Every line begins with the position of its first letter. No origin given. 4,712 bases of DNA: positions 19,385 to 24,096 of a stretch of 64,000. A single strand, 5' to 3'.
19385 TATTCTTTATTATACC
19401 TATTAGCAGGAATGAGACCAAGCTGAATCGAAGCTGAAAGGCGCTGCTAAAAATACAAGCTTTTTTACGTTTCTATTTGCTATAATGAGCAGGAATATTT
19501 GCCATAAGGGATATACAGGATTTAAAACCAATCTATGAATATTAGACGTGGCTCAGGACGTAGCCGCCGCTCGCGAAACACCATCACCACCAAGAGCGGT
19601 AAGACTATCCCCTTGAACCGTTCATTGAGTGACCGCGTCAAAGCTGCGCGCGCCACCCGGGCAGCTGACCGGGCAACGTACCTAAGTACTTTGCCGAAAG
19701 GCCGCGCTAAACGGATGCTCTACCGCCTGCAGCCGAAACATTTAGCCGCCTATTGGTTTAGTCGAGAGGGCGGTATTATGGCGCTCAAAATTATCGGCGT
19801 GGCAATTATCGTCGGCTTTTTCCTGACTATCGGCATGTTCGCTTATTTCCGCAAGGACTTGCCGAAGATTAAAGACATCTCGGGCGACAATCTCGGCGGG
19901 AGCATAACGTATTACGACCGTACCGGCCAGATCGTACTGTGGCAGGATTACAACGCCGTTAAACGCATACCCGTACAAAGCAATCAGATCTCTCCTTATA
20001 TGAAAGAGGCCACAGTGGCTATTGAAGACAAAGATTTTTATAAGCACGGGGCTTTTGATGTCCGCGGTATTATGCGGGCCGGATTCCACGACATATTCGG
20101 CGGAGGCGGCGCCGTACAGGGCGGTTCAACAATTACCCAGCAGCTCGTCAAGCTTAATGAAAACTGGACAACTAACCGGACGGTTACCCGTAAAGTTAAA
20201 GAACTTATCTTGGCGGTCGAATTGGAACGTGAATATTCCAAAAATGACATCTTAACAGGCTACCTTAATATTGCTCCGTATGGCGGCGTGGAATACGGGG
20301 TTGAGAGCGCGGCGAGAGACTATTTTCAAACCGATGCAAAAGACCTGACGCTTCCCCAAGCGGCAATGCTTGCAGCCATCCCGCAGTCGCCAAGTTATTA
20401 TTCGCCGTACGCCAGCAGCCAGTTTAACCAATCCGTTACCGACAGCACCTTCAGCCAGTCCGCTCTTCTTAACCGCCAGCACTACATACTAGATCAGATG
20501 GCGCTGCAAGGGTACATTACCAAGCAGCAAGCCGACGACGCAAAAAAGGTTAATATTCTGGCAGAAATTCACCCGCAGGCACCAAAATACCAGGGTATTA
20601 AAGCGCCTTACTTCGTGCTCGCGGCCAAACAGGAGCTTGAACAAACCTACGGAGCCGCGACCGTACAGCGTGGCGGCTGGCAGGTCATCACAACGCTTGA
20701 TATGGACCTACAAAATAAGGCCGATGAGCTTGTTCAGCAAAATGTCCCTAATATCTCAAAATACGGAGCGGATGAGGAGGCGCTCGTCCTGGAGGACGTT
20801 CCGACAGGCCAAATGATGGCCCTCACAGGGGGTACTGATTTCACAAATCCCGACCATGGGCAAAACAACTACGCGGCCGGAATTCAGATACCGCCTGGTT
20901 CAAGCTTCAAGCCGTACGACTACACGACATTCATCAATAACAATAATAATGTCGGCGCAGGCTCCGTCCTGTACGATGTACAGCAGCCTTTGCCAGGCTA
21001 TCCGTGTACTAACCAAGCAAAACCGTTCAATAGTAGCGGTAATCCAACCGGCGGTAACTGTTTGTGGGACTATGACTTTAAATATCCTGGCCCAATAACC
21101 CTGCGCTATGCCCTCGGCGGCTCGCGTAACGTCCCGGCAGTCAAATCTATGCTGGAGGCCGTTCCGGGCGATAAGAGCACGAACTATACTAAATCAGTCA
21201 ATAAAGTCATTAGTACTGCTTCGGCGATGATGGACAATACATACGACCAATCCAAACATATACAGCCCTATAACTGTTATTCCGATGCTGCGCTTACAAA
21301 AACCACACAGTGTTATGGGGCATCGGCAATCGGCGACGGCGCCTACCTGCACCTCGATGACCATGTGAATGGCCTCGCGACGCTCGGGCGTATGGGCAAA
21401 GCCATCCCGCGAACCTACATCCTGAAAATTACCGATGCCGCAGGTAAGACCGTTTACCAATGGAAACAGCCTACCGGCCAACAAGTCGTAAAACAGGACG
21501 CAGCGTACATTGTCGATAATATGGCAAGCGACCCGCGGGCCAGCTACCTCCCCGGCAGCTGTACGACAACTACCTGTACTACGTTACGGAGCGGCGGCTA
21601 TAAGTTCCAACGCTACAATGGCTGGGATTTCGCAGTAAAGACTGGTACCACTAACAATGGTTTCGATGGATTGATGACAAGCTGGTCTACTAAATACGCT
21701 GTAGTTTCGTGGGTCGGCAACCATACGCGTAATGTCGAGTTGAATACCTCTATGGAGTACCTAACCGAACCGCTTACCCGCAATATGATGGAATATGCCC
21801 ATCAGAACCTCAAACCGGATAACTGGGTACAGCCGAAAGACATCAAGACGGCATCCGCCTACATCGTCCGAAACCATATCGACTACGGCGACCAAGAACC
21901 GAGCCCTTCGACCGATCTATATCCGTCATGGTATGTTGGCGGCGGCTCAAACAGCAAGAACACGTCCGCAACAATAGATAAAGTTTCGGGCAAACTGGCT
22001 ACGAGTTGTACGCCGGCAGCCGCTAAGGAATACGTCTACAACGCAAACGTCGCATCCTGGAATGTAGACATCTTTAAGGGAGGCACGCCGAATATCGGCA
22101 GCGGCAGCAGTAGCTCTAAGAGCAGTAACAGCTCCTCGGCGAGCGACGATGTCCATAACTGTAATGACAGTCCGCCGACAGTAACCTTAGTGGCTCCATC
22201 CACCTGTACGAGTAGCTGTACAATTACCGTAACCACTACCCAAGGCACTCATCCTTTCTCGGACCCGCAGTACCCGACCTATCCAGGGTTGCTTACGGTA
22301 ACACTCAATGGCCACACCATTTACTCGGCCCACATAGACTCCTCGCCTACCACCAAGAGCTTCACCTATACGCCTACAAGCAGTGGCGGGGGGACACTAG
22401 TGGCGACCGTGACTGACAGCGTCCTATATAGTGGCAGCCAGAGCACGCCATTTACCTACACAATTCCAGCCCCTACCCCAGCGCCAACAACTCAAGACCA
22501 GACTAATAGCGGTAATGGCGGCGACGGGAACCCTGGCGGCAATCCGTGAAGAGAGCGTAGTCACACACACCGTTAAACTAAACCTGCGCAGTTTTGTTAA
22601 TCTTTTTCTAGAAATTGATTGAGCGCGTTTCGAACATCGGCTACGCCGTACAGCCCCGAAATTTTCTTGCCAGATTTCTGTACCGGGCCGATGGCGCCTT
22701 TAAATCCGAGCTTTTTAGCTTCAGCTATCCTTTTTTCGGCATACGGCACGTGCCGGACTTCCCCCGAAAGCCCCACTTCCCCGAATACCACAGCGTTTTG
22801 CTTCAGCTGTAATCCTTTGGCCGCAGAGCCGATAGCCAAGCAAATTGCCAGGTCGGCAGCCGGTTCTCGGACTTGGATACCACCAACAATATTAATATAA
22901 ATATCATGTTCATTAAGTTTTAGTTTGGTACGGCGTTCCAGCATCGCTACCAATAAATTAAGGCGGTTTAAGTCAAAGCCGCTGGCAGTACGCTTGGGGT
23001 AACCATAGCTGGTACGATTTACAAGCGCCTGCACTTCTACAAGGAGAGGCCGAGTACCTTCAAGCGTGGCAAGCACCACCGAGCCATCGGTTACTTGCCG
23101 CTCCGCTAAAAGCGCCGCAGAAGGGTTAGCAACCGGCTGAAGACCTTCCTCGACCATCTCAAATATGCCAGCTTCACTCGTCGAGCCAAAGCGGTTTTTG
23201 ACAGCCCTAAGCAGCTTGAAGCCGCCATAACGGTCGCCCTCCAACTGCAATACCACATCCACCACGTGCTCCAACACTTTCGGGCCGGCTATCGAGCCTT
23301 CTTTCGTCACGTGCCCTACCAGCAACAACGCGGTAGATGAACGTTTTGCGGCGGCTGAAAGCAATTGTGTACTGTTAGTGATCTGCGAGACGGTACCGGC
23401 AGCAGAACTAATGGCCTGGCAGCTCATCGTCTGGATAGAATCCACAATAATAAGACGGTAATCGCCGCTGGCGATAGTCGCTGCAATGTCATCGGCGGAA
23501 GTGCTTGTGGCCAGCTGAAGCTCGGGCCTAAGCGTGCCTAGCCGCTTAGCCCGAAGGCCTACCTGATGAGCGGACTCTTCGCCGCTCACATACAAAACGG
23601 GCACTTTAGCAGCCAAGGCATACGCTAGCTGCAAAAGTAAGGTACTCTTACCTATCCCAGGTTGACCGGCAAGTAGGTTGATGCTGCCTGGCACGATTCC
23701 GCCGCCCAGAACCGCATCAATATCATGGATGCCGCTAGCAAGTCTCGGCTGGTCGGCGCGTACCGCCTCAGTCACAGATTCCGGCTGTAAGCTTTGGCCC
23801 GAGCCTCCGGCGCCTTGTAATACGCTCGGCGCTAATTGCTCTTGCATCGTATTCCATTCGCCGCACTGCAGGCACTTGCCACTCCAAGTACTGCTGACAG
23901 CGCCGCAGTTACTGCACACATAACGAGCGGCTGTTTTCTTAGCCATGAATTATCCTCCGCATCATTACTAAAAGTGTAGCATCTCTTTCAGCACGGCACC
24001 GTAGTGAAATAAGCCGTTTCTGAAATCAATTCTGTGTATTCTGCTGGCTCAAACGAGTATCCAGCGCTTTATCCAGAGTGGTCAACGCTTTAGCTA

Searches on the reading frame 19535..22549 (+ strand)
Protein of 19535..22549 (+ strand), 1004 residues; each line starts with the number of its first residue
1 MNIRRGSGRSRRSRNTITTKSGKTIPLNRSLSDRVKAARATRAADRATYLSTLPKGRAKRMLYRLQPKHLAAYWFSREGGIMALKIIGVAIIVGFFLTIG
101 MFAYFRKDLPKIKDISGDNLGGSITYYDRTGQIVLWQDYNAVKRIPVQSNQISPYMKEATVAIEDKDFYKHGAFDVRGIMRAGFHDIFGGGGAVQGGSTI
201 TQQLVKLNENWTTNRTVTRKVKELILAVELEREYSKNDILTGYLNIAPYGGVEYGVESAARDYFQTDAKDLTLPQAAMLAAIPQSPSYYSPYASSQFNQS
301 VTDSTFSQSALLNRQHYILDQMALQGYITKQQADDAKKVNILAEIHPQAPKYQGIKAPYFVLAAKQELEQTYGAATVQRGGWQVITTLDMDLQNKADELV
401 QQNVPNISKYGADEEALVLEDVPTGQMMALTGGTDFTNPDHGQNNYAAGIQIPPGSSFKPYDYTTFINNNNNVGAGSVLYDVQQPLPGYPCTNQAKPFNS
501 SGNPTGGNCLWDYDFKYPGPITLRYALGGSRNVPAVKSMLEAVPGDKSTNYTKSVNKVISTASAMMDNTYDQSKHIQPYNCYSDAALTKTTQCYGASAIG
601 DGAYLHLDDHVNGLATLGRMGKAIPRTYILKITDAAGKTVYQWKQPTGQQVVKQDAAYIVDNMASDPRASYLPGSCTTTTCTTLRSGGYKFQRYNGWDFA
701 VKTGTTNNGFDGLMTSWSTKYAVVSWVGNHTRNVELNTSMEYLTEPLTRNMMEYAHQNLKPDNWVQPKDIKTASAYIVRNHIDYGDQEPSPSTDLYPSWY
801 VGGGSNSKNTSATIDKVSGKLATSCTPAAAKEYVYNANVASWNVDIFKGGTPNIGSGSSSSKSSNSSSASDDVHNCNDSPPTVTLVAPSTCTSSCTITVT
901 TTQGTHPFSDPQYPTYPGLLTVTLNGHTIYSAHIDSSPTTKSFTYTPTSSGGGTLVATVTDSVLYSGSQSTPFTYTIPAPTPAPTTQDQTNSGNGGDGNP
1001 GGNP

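Call 13: search_protein_families(library=pfam, proteins=[window:19535-22549:+], max_evalue=0.001)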
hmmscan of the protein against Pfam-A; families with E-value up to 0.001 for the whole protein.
window:19535-22549:+ (1004 aa): 1 family
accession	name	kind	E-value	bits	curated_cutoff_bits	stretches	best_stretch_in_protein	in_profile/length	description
PF00912.28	Transgly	-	1e-55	188.3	27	1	140-322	10-177/178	Transglycosylase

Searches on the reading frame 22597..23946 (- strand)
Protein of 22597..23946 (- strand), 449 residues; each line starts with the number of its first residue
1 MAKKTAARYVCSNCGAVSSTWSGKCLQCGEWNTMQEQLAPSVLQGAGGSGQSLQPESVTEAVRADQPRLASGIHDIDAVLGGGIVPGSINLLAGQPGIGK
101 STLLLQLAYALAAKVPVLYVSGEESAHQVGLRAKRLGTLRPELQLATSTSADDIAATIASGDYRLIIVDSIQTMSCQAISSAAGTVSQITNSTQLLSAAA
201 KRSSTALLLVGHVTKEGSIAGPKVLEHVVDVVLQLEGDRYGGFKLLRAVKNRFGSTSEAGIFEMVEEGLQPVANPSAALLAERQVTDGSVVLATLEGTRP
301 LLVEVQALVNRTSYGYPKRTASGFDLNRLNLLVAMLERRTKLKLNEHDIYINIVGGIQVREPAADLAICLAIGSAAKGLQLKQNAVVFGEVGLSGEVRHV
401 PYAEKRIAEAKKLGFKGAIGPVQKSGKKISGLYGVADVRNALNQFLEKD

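Call 13: search_protein_families(library=pfam, proteins=[window:22597-23946:-], max_evalue=0.001)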
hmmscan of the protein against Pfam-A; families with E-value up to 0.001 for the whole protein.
window:22597-23946:- (449 aa): 10 families
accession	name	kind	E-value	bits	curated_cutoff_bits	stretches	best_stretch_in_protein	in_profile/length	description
PF06745.19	ATPase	-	2.6e-16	60.2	26.6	1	71-138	3-72/231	KaiC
PF13481.12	AAA_25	-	6.3e-16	59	27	1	69-217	15-194/195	AAA domain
PF18073.7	Zn_ribbon_LapB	-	1.5e-10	41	25.7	1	9-36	1-28/28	Rubredoxin metal binding domain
PF13541.12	ChlI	-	3.3e-09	37.1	27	1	340-422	36-119/121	Subunit ChlI of Mg-chelatase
PF03796.21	DnaB_C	-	1.1e-08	35.2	27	1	69-132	2-66/255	DnaB-like helicase C terminal domain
PF13401.12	AAA_22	-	0.00018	22.2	27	1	90-212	8-123/130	AAA domain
PF25199.1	nSTAND_NTPase5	-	0.00025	21.3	34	0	89-124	43-80/145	Novel STAND NTPase 5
PF00004.35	AAA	-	0.00081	20.3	21.2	0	91-210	2-105/131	ATPase family associated with various cellular activities (AAA)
PF13479.12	AAA_24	-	0.00093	19.5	27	0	91-178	6-80/195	AAA domain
PF20720.3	nSTAND3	-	0.00097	19.3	27.2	0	91-129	21-60/155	Novel STAND NTPase 3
